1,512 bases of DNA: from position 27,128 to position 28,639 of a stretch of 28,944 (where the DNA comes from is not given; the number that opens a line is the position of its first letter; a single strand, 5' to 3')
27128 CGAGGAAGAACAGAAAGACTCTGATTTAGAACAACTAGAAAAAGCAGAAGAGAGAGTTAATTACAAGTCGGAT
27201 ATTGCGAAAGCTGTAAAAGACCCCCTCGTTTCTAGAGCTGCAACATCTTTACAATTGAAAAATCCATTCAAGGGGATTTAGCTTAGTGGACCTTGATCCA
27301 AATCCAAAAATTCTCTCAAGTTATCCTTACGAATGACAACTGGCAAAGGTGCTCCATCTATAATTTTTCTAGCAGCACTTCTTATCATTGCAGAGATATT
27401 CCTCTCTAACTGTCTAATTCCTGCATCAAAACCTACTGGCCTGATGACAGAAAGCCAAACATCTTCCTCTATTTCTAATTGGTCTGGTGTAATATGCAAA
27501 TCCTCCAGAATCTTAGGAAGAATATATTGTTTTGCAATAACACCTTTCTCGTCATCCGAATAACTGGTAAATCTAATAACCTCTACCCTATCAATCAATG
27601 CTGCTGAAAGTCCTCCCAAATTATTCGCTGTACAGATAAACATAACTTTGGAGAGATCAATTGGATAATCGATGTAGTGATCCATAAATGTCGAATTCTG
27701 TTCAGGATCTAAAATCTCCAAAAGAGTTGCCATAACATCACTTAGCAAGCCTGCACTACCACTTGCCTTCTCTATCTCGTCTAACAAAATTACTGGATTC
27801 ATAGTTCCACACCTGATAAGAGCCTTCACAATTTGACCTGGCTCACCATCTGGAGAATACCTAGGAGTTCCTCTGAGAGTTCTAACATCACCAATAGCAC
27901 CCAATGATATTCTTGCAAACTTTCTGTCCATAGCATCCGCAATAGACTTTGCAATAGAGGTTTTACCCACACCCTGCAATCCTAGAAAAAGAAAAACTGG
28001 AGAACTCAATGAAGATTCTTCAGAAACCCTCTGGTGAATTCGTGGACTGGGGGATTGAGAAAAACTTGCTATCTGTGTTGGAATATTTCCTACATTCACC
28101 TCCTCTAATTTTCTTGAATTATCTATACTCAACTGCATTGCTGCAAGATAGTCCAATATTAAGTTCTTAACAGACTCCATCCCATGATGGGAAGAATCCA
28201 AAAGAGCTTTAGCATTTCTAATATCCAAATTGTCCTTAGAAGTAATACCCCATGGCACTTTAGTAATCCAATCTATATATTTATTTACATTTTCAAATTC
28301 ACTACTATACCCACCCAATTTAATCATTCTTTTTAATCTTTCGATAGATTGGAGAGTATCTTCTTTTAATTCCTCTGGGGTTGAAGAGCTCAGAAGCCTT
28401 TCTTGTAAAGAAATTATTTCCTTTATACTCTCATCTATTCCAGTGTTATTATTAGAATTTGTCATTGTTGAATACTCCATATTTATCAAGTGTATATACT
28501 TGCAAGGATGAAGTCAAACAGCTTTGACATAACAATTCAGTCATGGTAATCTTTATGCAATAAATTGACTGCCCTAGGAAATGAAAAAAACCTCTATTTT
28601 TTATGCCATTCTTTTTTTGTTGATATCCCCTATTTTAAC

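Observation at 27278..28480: Protease-less Lon AAA+ motor with a rewired pore loop, tail-to-tail with the T4SS-like operon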

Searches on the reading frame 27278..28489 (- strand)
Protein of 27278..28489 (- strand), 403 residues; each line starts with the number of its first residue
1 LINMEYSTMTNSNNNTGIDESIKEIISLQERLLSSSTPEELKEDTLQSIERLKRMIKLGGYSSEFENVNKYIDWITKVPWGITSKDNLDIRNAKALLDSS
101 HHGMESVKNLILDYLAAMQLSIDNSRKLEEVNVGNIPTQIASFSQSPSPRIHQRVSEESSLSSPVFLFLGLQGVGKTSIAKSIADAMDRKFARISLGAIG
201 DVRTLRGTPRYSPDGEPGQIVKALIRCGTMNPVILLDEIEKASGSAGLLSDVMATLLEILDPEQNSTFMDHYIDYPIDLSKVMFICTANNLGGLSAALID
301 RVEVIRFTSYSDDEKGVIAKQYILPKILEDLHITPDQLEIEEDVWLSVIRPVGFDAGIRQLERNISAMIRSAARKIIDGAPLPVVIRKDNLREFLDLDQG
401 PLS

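Call 3: search_protein_families(library=pfam, proteins=[window:27278-28489:-], max_evalue=0.01)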
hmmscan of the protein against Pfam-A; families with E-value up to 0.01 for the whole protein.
window:27278-28489:- (403 aa): 6 families
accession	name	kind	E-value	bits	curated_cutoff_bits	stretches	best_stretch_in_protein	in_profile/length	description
PF00004.35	AAA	-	4.7e-18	66.3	21.2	1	167-308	2-129/131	ATPase family associated with various cellular activities (AAA)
PF07724.20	AAA_2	-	2.6e-10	41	27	1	165-289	5-124/166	AAA domain (Cdc48 subfamily)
PF22667.2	Lon_lid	-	1.7e-08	34.4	27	1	332-379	4-51/57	Lon protease AAA+ ATPase lid domain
PF07728.20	AAA_5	-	2.5e-07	31.2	22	1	166-301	2-138/139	AAA domain (dynein-related subfamily)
PF07726.17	AAA_3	-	0.0031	17.8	27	1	167-261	3-87/131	ATPase family associated with various cellular activities (AAA)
PF13173.12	AAA_14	-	0.0057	17.1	27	0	164-246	3-78/129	AAA domain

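Call 4: search_protein_families(library=ncbifam, proteins=[window:27278-28489:-], max_evalue=0.01)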
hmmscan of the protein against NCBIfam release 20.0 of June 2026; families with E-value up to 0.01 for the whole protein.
window:27278-28489:- (403 aa): 12 families
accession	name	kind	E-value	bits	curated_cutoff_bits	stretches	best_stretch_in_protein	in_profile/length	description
TIGR00763.1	lon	equivalog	1.5e-95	321.3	608.05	1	17-378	245-566/795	endopeptidase La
NF008053.0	PRK10787.1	equivalog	2.2e-70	237.7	891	2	159-397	345-581/784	endopeptidase La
TIGR02639.1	ClpA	equivalog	4.9e-09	35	993.15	1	165-290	489-606/734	ATP-dependent Clp protease ATP-binding subunit ClpA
TIGR03346.1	chaperone_ClpB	equivalog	2.6e-08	32.7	1232.1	1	165-264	597-695/853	ATP-dependent chaperone ClpB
NF033606.1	heat_AAA_ClpK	exception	3.2e-07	28.6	1900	1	158-288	638-763/949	heat shock survival AAA family ATPase ClpK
TIGR03345.1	VI_ClpV1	equivalog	4.5e-06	25.2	884.95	1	164-243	597-681/852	type VI secretion system ATPase TssH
NF008118.0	PRK10865.1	equivalog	5.4e-06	24.6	1417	1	165-288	600-718/857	ATP-dependent chaperone ClpB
NF033607.0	disagg_AAA_ClpG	exception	1.3e-05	23.3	1900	1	158-267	617-725/932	AAA family protein disaggregase ClpG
NF008263.0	PRK11034.1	equivalog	4.3e-05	21.6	1350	1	165-289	490-606/758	ATP-dependent Clp protease ATP-binding subunit ClpA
TIGR00959.1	ffh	equivalog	4.8e-05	22.4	473.2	0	164-193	100-129/428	signal recognition particle protein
TIGR02397.1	dnaX_nterm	equivalog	0.00033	20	250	1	163-188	36-61/355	DNA polymerase III subunit gamma/tau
NF047784.1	MadB_ATPase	equivalog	0.0016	17.7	475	0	161-195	32-65/298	MadB family AAA-type ATPase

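Call 7: find_homologous_proteins(query=window:27278-28489:-)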
Query window:27278-28489:- (403 aa): 4651 proteins with E <= 0.001 among 8000 candidates; the best 120 are listed.
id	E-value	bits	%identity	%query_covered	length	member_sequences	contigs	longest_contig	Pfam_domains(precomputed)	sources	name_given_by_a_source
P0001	2.3e-250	848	97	99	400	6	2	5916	PF07724.21,PF00004.36,PF22667.3,PF07728.21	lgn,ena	-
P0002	4.5e-214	729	82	100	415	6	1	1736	PF07724.21,PF00004.36,PF22667.3,PF07728.21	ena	-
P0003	1.9e-213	727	82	99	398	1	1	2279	PF07724.21,PF00004.36,PF22667.3,PF07728.21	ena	-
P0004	6.5e-213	725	81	99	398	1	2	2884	PF07724.21,PF00004.36,PF22667.3,PF07728.21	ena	-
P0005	7.7e-211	718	82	98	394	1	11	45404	PF07724.21,PF00004.36,PF22667.3,PF07728.21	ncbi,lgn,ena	-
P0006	1.3e-210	717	80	99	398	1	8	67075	PF07724.21,PF00004.36,PF22667.3,PF07728.21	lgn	-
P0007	5.7e-210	715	80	99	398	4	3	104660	PF07724.21,PF00004.36,PF22667.3,PF07728.21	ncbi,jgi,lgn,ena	-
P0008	1.2e-207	708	79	99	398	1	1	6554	PF07724.21,PF00004.36,PF22667.3,PF07728.21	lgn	-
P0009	5.7e-207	705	81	97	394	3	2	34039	PF07724.21,PF00004.36,PF22667.3,PF07728.21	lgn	-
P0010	7.3e-207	705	80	99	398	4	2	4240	PF07724.21,PF00004.36,PF22667.3,PF07728.21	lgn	-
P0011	9.1e-203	691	78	99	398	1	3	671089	PF07724.21,PF00004.36,PF22667.3,PF07728.21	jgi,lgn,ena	-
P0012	1.8e-179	615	72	96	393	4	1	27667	PF07724.21,PF00004.36,PF22667.3,PF07728.21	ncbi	-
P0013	7.9e-179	613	69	99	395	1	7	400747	PF07724.21,PF00004.36,PF22667.3,PF07728.21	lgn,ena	-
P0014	5.4e-176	603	69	99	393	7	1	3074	PF07724.21,PF00004.36,PF22667.3,PF07728.21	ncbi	-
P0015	1.8e-175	602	68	98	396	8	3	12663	PF07724.21,PF00004.36,PF22667.3,PF07728.21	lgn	-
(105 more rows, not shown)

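Call 13: search_solved_structures(query=window:27278-28489:-, show_alignments=3, max_evalue=1e-10)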
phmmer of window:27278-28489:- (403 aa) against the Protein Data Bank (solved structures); distinct sequences matched with E-value up to 1e-10: 32.
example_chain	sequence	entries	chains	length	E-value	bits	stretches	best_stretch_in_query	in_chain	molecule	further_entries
3m6a_A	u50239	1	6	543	1.4e-71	244.8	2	159-395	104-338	ATP-dependent protease La 1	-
6n2i_A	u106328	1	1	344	1.3e-67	231.8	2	159-397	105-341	DNA-binding ATP-dependent protease La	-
7sxo_A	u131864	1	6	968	2.8e-67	230.7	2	163-378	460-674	Lon protease homolog, mitochondrial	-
22ib_A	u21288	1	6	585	7.2e-67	229.3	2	162-395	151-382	Lon protease homolog, mitochondrial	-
7krz_A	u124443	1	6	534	9.3e-67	228.9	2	162-395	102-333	Lon protease homolog, mitochondrial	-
7ksm_A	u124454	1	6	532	1e-66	228.8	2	162-395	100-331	Lon protease homolog, mitochondrial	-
7ksl_C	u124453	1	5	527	1.2e-66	228.5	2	162-395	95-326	Lon protease homolog, mitochondrial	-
6u5z_A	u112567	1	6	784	1.6e-66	228.2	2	159-397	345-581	Lon protease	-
7ngf_A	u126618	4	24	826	2.2e-66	227.7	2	162-395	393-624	Lon protease homolog, mitochondrial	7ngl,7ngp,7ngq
7nfy_A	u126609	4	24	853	2.4e-66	227.6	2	162-395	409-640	Lon protease homolog, mitochondrial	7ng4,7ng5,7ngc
31ep_A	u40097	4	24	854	2.4e-66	227.6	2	162-395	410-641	Lon protease homolog, mitochondrial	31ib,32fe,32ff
9cc0_A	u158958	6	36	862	2.5e-66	227.5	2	162-395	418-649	Lon protease homolog, mitochondrial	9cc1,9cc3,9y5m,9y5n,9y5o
8om7_A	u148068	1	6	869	2.5e-66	227.5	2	162-395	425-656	Lon protease homolog, mitochondrial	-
8ovf_A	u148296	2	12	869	2.5e-66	227.5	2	162-395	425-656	Lon protease homolog, mitochondrial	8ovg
8ojl_A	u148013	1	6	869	2.5e-66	227.5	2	162-395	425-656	Lon protease homolog, mitochondrial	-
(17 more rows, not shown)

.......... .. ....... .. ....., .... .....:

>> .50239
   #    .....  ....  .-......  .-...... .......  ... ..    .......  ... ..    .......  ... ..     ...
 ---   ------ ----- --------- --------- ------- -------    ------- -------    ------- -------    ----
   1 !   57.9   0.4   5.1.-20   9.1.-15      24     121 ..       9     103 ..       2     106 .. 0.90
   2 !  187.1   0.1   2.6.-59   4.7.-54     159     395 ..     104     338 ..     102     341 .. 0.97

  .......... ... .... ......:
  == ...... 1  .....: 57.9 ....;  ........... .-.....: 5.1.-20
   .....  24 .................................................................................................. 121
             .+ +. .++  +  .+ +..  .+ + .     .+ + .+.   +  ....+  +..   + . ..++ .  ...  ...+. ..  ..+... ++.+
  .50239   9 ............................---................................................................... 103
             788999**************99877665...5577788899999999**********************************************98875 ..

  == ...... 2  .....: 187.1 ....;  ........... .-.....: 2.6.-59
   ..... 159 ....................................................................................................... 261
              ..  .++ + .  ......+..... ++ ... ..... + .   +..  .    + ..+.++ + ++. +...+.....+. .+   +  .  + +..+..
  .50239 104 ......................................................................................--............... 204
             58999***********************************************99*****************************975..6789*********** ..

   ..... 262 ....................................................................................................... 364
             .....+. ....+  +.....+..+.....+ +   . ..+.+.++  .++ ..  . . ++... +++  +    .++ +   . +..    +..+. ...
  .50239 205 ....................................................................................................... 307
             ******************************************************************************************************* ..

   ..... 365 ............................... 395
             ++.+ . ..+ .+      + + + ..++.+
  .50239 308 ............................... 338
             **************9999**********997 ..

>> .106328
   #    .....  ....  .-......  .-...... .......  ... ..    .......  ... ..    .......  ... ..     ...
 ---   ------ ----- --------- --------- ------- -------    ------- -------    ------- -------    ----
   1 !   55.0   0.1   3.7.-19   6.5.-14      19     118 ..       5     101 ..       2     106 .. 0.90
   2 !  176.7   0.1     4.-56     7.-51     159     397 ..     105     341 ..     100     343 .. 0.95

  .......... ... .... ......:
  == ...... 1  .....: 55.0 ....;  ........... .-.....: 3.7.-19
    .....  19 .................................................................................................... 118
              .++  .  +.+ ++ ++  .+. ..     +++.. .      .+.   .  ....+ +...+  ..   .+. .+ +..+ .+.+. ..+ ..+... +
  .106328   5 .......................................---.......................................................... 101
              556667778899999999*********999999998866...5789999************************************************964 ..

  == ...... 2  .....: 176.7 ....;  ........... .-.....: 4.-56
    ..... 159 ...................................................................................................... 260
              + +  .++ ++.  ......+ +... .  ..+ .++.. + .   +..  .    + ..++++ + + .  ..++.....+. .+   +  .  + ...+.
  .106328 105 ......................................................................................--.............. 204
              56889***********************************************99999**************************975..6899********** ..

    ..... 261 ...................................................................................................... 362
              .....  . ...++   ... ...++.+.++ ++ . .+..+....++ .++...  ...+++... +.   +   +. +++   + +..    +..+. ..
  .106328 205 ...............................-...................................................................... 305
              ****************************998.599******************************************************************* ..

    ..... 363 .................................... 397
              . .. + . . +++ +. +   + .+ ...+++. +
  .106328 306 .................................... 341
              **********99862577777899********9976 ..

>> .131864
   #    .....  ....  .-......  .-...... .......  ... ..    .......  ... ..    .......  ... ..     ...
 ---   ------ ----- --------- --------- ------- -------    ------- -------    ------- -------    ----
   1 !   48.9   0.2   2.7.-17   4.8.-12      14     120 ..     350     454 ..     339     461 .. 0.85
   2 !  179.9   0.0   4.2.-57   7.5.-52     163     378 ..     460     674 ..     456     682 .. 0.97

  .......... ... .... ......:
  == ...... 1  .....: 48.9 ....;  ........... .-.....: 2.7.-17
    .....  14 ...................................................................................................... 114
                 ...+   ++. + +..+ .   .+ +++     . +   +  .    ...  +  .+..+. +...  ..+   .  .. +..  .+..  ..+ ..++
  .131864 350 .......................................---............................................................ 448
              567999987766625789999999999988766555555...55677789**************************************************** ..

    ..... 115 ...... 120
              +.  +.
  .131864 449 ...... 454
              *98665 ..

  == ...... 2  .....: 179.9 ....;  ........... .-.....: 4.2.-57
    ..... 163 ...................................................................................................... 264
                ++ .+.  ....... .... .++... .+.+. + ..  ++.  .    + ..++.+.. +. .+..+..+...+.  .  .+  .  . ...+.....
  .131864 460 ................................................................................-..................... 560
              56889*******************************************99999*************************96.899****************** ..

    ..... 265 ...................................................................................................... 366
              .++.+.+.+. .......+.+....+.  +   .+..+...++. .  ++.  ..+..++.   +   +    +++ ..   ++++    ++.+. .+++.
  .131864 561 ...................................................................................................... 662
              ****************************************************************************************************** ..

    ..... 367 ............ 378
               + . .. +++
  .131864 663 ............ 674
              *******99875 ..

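Call 19: search_protein_representatives(protein=window:27278-28489:-)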
Query: 403 residues. Proteins with E-value up to 0.001 (for the whole library): 18394; up to 1e-10: 10733; up to 1e-30: 2833. The best 150 are listed.
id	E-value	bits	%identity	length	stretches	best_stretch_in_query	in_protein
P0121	6.3e-138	476.4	59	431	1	16-403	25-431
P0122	7.7e-136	469.5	60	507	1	5-403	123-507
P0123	1.7e-134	465.0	41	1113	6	163-396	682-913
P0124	2.9e-118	411.6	38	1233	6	162-344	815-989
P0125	5.7e-117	407.4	42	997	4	162-376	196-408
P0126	6.5e-112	390.7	42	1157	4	166-378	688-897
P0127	1.4e-111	389.6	51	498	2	128-401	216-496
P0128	3.0e-111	388.6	42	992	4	165-398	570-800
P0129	4.9e-111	387.9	37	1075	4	162-394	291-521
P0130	8.6e-111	387.1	32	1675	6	156-395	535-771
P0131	1.1e-108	380.1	51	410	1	23-397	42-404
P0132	5.0e-103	361.5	35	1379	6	167-377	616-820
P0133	2.7e-101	355.8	38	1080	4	162-371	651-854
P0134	1.1e-100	353.8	62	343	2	155-402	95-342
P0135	2.0e-99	349.6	40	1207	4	164-388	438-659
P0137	9.5e-98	344.1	47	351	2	157-396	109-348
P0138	3.9e-97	342.1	47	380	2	161-395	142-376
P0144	9.2e-90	317.8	44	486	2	156-395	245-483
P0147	2.1e-85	303.5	44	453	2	160-394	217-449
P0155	7.9e-78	278.6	41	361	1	33-396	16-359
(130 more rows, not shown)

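Call 21: list_cluster_members(proteins=[P0121, P0122, P0127, P0131, P0134, P0137, P0138, P0144, P0147, P0155])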
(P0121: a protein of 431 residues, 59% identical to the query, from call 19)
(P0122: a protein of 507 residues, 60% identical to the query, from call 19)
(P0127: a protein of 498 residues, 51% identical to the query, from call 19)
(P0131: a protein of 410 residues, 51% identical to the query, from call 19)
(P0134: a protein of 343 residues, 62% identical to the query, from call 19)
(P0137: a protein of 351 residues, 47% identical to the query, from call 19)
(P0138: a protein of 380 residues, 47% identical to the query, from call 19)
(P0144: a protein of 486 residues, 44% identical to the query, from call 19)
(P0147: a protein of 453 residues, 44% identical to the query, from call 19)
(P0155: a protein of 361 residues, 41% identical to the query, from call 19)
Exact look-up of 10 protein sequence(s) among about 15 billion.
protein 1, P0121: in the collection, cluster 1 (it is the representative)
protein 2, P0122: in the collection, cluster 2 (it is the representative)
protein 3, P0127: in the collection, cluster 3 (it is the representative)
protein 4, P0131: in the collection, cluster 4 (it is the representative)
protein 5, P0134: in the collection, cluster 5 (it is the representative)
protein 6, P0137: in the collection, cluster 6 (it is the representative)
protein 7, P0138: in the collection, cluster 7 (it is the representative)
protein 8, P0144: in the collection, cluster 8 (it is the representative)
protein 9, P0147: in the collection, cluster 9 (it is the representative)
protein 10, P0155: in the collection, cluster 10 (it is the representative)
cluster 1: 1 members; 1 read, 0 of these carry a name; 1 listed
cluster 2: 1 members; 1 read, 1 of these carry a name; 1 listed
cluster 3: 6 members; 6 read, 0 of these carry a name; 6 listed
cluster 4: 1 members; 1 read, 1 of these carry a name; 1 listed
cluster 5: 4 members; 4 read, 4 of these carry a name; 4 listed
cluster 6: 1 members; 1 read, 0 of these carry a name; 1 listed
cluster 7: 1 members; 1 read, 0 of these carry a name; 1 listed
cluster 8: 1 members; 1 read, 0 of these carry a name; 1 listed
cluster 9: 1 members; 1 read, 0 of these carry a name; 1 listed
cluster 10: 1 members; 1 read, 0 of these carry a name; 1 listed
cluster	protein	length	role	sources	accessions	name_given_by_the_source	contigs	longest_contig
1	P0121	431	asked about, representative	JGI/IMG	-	-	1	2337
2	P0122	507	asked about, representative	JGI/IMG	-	ATP-dependent Lon protease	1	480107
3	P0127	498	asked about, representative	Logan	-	-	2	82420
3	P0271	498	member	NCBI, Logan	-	-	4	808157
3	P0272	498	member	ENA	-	-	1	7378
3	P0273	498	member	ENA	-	-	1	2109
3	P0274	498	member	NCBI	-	-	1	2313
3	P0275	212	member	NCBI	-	-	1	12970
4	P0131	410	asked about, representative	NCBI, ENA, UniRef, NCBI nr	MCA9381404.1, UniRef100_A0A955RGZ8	AAA family ATPase [Candidatus Dojkabacteria bacterium] | AAA family ATPase n=1 Tax=Candidatus Dojkabacteria bacterium TaxID=2099670 ...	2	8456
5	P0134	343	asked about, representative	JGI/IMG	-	ATP-dependent Lon protease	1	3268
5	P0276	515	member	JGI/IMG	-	ATP-dependent Lon protease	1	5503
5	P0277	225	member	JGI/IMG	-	ATP-dependent Lon protease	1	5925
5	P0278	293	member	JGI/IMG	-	ATP-dependent Lon protease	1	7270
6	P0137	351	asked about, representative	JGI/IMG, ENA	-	-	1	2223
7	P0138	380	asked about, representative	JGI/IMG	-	-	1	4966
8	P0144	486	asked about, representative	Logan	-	-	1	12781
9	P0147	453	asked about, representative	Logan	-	-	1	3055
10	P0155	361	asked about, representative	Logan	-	-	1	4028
